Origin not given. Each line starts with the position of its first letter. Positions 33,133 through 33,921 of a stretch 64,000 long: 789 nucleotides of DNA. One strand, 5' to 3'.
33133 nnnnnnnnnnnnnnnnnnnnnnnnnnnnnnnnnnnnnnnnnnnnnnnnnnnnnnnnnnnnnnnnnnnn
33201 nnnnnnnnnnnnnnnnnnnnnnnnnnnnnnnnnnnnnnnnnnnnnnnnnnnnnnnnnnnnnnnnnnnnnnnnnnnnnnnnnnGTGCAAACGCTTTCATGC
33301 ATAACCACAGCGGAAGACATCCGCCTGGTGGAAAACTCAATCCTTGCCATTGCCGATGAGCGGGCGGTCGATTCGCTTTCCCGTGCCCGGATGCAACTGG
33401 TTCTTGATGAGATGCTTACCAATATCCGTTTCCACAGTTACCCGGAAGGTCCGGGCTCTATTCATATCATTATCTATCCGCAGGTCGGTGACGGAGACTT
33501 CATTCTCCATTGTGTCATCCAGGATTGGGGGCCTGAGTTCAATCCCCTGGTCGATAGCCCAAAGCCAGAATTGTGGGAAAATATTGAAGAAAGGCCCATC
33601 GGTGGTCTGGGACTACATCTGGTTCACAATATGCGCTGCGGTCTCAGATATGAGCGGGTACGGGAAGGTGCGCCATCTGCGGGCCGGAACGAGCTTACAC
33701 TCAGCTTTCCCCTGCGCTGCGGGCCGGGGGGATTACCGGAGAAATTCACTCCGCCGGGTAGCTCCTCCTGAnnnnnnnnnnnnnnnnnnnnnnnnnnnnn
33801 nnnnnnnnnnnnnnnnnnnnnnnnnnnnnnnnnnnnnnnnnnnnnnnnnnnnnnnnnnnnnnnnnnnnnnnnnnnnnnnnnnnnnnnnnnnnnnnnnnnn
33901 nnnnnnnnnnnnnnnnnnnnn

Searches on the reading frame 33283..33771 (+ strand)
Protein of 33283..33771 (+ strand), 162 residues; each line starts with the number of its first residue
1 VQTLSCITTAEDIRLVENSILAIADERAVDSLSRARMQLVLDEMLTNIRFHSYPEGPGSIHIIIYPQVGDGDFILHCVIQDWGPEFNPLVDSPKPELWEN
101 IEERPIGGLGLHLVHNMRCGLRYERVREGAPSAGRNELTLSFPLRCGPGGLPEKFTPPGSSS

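Call 75: search_protein_families(library=pfam, proteins=[window:33283-33771:+], max_evalue=0.01)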
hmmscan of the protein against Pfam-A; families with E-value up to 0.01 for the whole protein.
window:33283-33771:+ (162 aa): 1 family
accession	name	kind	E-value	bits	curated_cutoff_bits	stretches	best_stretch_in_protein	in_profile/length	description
PF13581.12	HATPase_c_2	-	6e-15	55.8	27.4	1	10-129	5-120/127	Histidine kinase-like ATPase domain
